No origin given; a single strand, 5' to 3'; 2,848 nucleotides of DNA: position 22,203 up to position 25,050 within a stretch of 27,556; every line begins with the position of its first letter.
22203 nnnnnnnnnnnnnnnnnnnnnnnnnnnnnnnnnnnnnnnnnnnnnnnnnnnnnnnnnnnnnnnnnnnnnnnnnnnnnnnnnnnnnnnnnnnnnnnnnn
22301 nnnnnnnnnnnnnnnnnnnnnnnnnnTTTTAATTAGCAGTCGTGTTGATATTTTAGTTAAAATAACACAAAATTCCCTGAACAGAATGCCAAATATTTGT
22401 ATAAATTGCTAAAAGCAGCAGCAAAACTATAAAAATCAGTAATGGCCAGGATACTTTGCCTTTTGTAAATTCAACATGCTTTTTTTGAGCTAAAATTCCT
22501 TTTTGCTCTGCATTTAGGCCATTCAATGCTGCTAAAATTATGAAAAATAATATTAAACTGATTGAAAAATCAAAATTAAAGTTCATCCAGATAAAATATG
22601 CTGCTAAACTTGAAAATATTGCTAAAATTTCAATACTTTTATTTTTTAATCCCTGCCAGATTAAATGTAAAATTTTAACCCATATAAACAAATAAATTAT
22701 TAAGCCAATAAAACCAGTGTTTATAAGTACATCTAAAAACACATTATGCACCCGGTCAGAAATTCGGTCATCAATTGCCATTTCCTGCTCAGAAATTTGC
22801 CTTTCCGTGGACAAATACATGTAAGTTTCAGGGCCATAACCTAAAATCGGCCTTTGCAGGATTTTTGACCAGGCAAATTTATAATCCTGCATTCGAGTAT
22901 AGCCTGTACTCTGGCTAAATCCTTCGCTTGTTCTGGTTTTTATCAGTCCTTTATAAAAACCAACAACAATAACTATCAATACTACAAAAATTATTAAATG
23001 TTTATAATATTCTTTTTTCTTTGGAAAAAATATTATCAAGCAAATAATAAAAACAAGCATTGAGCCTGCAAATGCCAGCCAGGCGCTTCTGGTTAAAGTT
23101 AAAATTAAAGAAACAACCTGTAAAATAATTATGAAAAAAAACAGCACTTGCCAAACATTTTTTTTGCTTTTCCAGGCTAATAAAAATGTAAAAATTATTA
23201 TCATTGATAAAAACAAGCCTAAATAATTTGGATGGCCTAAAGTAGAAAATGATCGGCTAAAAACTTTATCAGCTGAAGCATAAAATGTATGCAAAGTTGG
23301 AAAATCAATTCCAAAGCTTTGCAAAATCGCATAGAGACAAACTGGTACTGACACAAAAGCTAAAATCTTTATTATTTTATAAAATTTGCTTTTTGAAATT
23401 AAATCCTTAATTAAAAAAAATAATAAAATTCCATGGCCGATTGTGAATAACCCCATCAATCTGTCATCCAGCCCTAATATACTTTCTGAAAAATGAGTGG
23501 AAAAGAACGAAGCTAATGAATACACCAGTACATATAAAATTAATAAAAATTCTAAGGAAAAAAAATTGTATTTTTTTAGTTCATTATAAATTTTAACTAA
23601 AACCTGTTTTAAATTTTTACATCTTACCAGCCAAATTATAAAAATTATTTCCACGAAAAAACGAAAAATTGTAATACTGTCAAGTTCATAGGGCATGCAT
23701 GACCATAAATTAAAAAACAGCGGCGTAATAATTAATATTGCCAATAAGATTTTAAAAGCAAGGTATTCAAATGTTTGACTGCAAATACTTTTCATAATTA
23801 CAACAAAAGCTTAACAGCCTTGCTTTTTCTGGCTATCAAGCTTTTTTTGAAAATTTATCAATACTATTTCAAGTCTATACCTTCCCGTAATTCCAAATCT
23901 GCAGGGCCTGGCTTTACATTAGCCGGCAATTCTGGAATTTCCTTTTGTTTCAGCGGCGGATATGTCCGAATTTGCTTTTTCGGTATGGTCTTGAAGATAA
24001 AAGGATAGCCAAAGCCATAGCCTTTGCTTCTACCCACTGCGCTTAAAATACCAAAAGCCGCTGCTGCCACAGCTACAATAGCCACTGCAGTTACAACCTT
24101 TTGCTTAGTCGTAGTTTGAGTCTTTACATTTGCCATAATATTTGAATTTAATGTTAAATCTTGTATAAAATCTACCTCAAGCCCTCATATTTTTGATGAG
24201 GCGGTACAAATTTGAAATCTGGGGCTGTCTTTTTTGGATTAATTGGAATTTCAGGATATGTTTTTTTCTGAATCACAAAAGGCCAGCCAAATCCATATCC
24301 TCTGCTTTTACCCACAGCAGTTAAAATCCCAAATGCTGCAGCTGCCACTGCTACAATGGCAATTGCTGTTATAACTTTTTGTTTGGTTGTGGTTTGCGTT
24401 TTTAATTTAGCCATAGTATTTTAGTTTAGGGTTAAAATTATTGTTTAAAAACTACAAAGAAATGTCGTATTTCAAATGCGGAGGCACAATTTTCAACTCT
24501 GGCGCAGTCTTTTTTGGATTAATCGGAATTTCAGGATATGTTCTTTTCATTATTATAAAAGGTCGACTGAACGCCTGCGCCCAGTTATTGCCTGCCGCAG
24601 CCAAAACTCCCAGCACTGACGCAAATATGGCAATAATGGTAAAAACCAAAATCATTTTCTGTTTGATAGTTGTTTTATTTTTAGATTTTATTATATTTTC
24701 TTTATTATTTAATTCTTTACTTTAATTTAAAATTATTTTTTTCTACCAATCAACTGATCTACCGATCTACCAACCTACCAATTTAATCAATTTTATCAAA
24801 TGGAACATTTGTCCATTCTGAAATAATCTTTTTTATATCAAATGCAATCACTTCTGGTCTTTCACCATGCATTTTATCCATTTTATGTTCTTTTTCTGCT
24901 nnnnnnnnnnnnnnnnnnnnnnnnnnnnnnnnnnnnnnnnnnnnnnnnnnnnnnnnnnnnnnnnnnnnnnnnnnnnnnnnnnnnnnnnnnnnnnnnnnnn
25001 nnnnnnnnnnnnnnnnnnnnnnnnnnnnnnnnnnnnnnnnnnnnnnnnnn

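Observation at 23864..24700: Three tandem paralogs of an Ala-rich mini-TM protein, and the third has lost its ATG start (ATG to ATA) while keeping a near-identical tail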

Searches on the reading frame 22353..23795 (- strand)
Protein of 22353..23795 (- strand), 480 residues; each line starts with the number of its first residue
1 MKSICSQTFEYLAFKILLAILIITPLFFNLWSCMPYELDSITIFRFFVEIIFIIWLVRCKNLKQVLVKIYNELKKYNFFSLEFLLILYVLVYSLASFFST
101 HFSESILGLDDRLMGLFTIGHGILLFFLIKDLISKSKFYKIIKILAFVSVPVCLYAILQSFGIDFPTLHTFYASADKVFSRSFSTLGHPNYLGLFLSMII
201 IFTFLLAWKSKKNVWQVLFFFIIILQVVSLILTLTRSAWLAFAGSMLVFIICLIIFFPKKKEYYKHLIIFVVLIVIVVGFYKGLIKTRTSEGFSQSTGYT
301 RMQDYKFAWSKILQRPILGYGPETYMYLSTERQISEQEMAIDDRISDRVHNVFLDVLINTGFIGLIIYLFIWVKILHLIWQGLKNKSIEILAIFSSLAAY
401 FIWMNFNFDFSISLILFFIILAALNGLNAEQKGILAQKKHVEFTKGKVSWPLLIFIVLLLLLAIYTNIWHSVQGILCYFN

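Call 8: search_protein_families(library=pfam, proteins=[window:22353-23795:-], max_evalue=0.01)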
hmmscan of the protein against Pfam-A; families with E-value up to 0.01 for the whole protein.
window:22353-23795:- (480 aa): 1 family
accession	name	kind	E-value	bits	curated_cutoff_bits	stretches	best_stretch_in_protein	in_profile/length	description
PF04932.20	Wzy_C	-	1.5e-23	83.7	31.7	1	222-369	2-149/149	O-Antigen ligase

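Call 48: search_protein_families(library=ncbifam, proteins=[window:22353-23795:-], max_evalue=0.01)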
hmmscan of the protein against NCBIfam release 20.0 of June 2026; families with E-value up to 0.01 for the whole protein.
window:22353-23795:- (480 aa): 4 families
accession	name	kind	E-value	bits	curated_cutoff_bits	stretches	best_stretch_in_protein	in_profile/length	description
TIGR00947.1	2A73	equivalog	1.6e-13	50.5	366.4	1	56-383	45-369/425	IctB family putative bicarbonate transporter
TIGR03097.1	PEP_O_lig_1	hypoth_equivalog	1.4e-07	30.7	188.1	1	123-376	108-345/408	putative O-glycosylation ligase, exosortase A system-associated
NF012031.0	PRK15487.1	equivalog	9.8e-07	28.2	277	1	36-401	29-377/404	O-antigen ligase RfaL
TIGR04370.1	glyco_rpt_poly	subfamily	8.6e-05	21.7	40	1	130-297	84-247/396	oligosaccharide repeat unit polymerase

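Call 49: search_solved_structures(query=window:22353-23795:-, max_evalue=1)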
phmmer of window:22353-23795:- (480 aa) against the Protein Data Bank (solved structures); distinct sequences matched with E-value up to 1: 0.

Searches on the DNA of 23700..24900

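Call 38: search_rna_families(source=window, start=23700, end=24900, threshold=evalue, max_evalue=1)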
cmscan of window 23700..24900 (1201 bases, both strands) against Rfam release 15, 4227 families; matches with E-value up to 1: 2.
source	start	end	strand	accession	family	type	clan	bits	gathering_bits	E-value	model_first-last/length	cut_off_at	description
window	23769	23845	-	RF02351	psRNA14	Gene; sRNA;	-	21.6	60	0.84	1-84/84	no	Proteobacteria sRNA psRNA14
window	24019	24059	-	RF00612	SNORD75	Gene; snRNA; snoRNA; CD-box;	-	20.2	50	0.023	1-62/62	no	Small nucleolar RNA SNORD75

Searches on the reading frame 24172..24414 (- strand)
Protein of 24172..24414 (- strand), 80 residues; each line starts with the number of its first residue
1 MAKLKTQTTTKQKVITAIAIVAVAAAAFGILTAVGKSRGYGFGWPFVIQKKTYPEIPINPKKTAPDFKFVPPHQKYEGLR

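Call 8: search_protein_families(library=pfam, proteins=[window:24172-24414:-], max_evalue=0.01)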
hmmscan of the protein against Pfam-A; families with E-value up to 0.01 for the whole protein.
window:24172-24414:- (80 aa): 0 families

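Call 9: find_homologous_proteins(query=window:24172-24414:-, max_evalue=0.01)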
Query window:24172-24414:- (80 aa): 2 proteins with E <= 0.01 among 14 candidates.
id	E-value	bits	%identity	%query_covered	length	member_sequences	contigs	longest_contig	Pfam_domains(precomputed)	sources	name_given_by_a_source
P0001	7.9e-46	170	100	100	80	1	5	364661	-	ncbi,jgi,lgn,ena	-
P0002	9.2e-17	78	54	86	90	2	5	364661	-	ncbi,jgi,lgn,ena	-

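Call 10: find_encoding_contigs(protein=window:24172-24414:-, flank=3000)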
Protein window:24172-24414:- (80 aa): 11 contigs read that carry it; 5 places shown.
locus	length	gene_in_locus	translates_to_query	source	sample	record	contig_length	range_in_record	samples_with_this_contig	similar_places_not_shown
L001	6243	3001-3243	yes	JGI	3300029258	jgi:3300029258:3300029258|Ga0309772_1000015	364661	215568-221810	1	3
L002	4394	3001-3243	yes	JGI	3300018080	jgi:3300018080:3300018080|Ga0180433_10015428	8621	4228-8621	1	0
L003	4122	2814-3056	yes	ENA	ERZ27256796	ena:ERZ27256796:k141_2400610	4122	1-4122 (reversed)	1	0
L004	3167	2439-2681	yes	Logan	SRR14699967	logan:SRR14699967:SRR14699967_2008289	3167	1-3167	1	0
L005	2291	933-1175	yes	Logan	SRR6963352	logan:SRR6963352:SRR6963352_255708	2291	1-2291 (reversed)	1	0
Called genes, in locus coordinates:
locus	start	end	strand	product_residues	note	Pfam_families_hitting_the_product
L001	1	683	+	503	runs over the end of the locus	-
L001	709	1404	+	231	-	PF01479:S4, PF00849:PseudoU_synth_2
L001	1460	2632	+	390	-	PF13191:AAA_16 (faint), PF23569:NBD_SMAX1, PF00004:AAA, PF17871:AAA_lid_9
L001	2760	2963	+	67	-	-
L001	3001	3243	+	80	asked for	-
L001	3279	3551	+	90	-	-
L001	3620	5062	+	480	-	PF04932:Wzy_C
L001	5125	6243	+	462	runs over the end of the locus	PF00753:Lactamase_B, PF10996:Beta-Casp, PF07521:RMMBL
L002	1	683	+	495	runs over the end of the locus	-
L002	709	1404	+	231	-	PF01479:S4, PF00849:PseudoU_synth_2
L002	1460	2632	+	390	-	PF13191:AAA_16 (faint), PF23569:NBD_SMAX1, PF00004:AAA, PF17871:AAA_lid_9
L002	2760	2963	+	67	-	-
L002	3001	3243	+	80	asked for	-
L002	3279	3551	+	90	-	-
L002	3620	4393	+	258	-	?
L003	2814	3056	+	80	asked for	-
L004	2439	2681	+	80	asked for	-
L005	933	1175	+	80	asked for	-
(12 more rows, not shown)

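Call 22: search_protein_families(library=ncbifam, proteins=[window:24172-24414:-], max_evalue=1)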
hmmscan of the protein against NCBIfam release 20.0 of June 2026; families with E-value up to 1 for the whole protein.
window:24172-24414:- (80 aa): 0 families

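Call 56: predict_structure(alignment_id=A5)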
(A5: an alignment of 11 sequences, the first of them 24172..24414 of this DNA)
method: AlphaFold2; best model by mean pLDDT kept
length: 80 residues; sequences in the alignment: 11
mean_pLDDT: 61.5   pTM: 0.29
mean pLDDT of the five models: 61.5, 60.6, 60.3, 59.6, 57.5
residues with pLDDT >= 90: 0; 70-90: 19; 50-70: 56; < 50: 5
segments of 3 or more residues with pLDDT < 50: none
pLDDT, mean of each block of 10 residues (from residue 1): 58 80 81 58 56 54 53 53
secondary structure, 60 per line:
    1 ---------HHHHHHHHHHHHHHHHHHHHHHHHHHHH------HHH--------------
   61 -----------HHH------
elements in order: H10-37
